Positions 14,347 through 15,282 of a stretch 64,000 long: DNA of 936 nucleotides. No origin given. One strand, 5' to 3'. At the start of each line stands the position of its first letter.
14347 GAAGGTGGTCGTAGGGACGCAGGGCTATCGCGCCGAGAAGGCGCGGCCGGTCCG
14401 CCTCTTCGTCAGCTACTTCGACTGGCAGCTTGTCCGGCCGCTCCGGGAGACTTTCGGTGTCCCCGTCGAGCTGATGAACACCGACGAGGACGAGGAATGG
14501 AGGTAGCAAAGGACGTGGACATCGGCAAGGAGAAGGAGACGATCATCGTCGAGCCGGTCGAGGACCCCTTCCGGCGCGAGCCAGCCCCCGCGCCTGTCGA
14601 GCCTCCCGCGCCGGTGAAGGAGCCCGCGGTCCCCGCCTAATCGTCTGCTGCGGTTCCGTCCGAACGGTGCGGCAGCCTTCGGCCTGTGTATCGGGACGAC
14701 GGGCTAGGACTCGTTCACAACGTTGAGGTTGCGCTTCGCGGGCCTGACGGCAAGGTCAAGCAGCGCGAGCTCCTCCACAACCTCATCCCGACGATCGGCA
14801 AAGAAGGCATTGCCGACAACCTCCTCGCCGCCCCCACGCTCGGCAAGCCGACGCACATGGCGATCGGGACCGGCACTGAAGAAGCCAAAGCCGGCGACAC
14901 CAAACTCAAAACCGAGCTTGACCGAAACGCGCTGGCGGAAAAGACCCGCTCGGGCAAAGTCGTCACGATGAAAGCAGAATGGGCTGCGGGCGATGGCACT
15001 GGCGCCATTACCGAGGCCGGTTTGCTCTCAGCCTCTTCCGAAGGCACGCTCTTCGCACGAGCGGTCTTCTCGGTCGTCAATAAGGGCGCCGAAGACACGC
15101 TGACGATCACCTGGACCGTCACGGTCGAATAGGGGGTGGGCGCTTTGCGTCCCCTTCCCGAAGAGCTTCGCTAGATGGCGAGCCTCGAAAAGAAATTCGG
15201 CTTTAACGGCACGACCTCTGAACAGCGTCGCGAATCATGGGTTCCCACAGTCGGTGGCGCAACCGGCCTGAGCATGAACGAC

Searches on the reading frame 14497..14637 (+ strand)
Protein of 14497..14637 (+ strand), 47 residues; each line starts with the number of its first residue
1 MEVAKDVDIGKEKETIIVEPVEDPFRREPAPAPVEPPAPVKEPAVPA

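Call 63: search_protein_families(library=pfam, proteins=[window:14497-14637:+], max_evalue=10)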
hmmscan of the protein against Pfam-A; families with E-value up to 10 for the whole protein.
seq(47 aa): 0 families

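Call 72: find_homologous_proteins(query=A7, max_evalue=0.01)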
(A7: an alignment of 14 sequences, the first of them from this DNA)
Query A7 (14 sequences) (47 aa, profile of the alignment): 540 proteins with E <= 0.01 among 8000 candidates; the best 120 are listed.
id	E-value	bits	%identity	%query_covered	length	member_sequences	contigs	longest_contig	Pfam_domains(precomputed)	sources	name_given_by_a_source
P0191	2.7e-12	65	59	72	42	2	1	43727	-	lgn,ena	-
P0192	2.6e-11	61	36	47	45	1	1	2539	-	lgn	-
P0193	3.9e-11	61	66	79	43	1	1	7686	-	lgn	-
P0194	7.7e-11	60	68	79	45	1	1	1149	-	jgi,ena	-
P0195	8.1e-11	60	61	87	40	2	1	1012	-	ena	-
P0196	8.3e-11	60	55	79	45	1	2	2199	-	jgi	jgi:hypothetical protein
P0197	1.4e-10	59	53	79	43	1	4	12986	-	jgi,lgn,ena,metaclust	metaclust:\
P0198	1.7e-10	59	66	79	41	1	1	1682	-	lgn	-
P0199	3.0e-10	58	71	36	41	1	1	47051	-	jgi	jgi:hypothetical protein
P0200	6.1e-10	57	50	79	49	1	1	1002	-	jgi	jgi:hypothetical protein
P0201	8.2e-10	57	68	40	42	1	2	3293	-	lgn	-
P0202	9.5e-10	56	64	79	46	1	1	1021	-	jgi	jgi:hypothetical protein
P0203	1.1e-9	56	38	68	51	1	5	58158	-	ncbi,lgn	-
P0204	1.3e-9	56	67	70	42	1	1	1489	-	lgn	-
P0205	1.3e-9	56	51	83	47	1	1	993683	-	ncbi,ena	-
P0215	2.4e-9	55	100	100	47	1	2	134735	-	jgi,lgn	jgi:hypothetical protein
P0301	2.2e-6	46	44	83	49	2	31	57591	-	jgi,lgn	jgi:hypothetical protein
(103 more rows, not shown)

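Call 73: find_encoding_contigs(protein=P0205, flank=5000, max_places=2)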
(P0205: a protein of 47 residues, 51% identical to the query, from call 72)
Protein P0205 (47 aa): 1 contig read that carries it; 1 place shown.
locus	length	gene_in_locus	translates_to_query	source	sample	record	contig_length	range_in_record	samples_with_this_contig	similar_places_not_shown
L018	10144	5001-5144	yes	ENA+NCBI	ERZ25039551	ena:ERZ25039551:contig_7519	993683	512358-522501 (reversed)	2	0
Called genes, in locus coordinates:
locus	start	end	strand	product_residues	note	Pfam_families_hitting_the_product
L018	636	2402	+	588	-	-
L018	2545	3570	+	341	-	PF14874:PapD-like (faint), PF24291:Ig_CFAP65 (faint), PF07610:DUF1573 (faint), PF22073:Cep192_D4 (faint), PF15780:ASH (weak), PF22544:HYDIN_VesB_CFA65-like_Ig (weak)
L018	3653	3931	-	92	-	PF04237:YjbR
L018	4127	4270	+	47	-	-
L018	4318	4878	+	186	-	-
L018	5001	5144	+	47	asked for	-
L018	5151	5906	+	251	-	-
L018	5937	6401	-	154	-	PF10027:DUF2269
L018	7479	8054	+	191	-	-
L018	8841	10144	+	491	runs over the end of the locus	PF04185:Phosphoesterase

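Call 74: find_encoding_contigs(protein=P0301, flank=5000, max_places=2)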
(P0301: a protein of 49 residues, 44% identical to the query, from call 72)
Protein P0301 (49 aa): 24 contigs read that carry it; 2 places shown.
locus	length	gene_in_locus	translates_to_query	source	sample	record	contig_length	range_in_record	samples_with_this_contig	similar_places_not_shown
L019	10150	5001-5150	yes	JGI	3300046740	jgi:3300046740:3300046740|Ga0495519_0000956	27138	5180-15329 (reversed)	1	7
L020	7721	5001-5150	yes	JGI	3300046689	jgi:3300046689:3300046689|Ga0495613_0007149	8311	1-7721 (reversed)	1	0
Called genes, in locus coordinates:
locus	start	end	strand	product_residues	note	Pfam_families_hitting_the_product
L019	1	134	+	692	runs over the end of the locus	PF07730:HisKA_3, PF02518:HATPase_c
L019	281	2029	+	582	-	-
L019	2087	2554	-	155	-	PF06271:RDD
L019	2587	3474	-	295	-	-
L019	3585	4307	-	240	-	-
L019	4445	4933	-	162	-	PF04237:YjbR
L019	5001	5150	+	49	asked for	-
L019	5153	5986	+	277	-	-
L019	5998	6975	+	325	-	-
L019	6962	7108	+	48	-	-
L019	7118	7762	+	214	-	-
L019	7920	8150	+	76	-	-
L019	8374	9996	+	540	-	PF00082:Peptidase_S8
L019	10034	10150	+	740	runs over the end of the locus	PF00989:PAS, PF08448:PAS_4, PF00512:HisKA, PF02518:HATPase_c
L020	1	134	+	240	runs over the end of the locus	?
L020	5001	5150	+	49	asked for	-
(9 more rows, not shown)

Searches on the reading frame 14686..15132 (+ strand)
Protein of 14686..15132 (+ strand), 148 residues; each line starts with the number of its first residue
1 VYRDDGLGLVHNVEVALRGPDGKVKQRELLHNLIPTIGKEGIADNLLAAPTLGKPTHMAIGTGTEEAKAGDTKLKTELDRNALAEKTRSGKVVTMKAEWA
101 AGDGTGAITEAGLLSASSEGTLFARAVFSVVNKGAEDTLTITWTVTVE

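Call 19: search_protein_families(library=pfam, proteins=[window:14686-15132:+], max_evalue=0.01)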
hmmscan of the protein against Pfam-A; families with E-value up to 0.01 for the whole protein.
window:14686-15132:+ (148 aa): 0 families

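Call 99: search_protein_families(library=ncbifam, proteins=[window:14686-15129:+], max_evalue=1)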
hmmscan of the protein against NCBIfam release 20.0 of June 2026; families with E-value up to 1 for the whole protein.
window:14686-15129:+ (148 aa): 1 family
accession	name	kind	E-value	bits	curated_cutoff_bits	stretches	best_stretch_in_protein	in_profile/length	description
TIGR02028.1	ChlP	equivalog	0.082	11.6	505.3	1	52-97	212-256/398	geranylgeranyl reductase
